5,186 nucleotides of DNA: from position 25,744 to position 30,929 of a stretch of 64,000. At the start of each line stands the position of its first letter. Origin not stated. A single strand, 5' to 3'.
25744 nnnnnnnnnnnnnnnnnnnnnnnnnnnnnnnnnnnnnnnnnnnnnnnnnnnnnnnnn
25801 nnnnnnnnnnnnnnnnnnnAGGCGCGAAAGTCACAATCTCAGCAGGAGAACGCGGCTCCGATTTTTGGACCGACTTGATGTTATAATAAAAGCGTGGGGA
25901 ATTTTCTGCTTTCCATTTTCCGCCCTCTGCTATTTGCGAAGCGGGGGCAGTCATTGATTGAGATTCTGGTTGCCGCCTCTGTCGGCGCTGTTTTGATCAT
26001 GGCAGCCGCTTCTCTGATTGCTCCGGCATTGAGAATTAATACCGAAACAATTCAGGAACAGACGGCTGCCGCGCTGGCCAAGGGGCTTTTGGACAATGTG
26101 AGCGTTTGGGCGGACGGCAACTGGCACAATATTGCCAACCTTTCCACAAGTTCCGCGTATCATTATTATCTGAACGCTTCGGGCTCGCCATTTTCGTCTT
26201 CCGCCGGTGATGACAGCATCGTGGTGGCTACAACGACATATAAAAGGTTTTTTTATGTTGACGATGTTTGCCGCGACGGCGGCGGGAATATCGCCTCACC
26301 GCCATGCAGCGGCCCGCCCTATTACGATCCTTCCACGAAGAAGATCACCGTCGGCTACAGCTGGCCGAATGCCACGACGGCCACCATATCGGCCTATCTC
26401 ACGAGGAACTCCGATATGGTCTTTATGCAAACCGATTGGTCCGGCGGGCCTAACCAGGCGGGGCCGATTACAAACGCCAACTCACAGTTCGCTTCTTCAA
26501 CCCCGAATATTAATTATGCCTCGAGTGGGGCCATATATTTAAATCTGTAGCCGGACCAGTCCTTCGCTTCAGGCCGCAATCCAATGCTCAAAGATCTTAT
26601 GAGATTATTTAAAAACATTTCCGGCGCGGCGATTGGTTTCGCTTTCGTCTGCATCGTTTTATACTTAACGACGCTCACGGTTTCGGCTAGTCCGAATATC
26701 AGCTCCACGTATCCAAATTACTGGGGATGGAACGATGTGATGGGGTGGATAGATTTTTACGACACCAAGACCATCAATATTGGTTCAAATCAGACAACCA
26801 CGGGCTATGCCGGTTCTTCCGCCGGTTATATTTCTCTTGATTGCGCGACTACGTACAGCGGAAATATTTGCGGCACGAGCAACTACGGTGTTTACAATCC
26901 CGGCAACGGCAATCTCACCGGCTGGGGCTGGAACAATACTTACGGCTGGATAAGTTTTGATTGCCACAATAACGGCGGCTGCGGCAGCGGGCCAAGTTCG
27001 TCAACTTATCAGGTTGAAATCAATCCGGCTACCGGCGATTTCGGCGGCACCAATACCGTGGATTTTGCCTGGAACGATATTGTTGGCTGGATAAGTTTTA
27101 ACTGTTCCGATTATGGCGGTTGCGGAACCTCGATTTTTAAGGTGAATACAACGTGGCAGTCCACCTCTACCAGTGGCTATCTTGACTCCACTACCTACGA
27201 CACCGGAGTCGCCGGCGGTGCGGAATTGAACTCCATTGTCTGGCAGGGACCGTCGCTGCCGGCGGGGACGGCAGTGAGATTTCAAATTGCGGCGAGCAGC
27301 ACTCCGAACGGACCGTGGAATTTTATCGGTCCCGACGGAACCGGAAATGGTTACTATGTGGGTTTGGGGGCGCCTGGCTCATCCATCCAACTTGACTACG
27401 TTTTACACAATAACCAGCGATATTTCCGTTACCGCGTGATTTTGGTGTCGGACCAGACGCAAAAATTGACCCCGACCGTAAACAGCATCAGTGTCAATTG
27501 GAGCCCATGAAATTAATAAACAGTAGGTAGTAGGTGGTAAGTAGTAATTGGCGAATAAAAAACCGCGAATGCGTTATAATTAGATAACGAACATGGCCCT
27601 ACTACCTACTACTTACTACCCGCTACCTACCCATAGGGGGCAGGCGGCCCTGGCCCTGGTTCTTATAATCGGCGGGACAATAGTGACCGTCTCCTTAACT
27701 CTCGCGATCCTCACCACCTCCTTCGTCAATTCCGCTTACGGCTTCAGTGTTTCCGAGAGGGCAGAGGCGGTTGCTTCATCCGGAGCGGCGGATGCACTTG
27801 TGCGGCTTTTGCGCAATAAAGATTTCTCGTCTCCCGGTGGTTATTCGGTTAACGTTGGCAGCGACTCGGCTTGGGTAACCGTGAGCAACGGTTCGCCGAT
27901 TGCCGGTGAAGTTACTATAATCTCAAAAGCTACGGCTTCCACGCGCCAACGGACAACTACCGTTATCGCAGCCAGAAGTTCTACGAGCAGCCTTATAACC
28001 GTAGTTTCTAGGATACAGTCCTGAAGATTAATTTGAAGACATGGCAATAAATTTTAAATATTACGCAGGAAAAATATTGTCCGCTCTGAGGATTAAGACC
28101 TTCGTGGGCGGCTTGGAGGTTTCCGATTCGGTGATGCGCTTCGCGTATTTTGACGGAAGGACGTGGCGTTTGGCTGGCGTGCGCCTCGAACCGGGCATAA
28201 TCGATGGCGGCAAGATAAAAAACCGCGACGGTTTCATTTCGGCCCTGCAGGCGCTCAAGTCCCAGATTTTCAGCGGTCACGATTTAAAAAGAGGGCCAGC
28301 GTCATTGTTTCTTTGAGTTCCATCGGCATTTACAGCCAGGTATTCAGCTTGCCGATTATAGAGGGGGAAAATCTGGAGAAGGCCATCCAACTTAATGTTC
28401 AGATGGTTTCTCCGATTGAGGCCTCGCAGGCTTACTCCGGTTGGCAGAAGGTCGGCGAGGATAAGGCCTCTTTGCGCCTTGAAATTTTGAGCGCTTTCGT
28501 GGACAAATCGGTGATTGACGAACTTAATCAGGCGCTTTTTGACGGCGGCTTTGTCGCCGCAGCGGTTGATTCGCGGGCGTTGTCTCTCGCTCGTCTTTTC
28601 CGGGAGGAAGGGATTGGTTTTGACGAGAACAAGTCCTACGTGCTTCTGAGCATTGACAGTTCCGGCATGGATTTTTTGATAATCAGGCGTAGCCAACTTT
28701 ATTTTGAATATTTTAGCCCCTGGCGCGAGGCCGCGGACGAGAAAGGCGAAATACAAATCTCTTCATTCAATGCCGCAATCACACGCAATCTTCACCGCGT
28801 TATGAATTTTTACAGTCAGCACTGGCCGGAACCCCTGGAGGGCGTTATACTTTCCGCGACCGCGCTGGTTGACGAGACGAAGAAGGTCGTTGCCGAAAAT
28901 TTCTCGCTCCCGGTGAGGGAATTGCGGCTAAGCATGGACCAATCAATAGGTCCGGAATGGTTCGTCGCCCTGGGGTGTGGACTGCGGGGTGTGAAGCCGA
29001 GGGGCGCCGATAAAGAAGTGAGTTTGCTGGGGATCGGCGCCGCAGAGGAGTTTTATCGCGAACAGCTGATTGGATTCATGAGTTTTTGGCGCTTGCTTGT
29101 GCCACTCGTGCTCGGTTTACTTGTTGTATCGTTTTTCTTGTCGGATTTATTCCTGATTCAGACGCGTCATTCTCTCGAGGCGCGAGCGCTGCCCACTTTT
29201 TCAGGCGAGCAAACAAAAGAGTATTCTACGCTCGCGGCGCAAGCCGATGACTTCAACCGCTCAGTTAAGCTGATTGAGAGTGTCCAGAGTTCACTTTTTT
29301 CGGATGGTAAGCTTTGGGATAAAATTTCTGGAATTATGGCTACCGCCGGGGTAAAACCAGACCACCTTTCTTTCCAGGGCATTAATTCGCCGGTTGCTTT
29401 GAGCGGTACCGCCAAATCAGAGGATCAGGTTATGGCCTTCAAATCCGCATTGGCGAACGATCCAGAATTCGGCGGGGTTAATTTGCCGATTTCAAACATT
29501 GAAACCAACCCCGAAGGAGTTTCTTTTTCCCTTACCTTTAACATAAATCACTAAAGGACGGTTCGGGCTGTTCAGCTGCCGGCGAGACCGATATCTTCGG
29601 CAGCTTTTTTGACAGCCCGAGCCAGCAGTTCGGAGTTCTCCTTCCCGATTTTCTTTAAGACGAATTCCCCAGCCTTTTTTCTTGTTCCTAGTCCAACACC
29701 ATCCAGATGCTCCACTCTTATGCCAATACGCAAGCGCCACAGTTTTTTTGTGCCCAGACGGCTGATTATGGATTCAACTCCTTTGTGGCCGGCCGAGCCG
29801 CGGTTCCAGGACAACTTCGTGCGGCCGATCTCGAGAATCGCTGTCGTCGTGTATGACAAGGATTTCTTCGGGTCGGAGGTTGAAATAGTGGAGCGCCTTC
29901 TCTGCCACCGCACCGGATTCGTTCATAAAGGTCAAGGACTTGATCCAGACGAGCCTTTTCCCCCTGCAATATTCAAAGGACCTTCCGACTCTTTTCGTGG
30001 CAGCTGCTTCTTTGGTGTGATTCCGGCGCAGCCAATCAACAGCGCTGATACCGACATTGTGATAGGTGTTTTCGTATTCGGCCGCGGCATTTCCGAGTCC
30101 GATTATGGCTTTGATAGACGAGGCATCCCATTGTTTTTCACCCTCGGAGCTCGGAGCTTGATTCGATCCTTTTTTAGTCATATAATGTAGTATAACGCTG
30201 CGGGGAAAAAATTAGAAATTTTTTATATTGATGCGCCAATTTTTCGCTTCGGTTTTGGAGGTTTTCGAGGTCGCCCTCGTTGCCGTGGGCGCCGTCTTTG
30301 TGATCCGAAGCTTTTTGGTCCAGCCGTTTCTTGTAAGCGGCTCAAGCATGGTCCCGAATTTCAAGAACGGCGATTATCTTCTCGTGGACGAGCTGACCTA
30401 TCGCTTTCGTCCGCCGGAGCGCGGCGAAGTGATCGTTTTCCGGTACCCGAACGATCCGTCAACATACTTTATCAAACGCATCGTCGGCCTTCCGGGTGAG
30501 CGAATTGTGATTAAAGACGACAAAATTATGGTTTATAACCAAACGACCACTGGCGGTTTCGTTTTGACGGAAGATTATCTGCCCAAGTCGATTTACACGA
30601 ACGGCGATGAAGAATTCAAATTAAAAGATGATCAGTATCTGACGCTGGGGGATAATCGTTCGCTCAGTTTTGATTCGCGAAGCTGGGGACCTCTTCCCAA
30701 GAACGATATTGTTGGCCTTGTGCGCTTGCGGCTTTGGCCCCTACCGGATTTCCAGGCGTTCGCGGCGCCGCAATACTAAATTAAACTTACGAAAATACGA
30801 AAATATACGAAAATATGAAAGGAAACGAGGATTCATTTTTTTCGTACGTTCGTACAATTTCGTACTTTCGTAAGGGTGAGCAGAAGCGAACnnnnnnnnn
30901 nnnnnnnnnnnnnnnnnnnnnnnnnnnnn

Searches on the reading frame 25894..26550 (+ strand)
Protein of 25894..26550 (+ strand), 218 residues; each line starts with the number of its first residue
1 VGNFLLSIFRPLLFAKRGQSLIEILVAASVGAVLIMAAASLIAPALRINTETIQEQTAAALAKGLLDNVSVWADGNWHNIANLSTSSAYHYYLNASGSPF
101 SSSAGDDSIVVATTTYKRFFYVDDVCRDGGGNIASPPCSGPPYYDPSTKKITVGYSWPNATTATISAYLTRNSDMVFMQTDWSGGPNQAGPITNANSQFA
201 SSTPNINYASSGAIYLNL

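Call 16: search_protein_families(library=pfam, proteins=[window:25894-26550:+], max_evalue=0.001)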
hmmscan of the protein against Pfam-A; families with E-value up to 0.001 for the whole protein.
window:25894-26550:+ (218 aa): 1 family
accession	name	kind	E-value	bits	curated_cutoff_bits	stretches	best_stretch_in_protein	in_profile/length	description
PF07963.17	N_methyl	-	0.00022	21.1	21.2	1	16-38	4-26/27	Prokaryotic N-terminal methylation motif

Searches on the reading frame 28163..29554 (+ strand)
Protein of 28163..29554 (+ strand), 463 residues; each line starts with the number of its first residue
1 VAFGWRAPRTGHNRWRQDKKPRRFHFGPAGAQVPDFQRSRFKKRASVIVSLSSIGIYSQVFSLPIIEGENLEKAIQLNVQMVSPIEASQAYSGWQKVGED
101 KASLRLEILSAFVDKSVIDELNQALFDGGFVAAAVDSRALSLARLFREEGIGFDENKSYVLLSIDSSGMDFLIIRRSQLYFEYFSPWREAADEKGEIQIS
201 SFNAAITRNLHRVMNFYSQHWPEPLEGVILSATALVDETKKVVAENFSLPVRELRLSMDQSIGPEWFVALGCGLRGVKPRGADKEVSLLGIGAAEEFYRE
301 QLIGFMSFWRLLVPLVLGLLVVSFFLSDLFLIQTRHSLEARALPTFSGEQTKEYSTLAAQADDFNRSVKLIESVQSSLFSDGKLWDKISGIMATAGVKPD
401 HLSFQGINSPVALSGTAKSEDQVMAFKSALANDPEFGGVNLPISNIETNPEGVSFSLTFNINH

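Call 16: search_protein_families(library=pfam, proteins=[window:28163-29554:+], max_evalue=0.001)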
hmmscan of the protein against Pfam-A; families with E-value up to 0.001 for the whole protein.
window:28163-29554:+ (463 aa): 1 family
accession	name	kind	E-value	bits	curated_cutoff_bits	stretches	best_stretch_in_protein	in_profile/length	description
PF05137.18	PilN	-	0.00018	21.9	22.8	1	410-461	25-78/78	Fimbrial assembly protein (PilN)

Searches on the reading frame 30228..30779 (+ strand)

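Call 16: search_protein_families(library=pfam, proteins=[window:30228-30779:+], max_evalue=0.001)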
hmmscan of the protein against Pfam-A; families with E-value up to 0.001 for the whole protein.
window:30228-30779:+ (183 aa): 2 families
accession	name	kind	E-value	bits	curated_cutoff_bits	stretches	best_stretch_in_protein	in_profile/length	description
PF10502.14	Peptidase_S26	-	2e-44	152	22.9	1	11-170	3-168/168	Signal peptidase, peptidase S26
PF00717.28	Peptidase_S24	-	1.4e-05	25.2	23.3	1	36-93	40-89/116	Peptidase S24-like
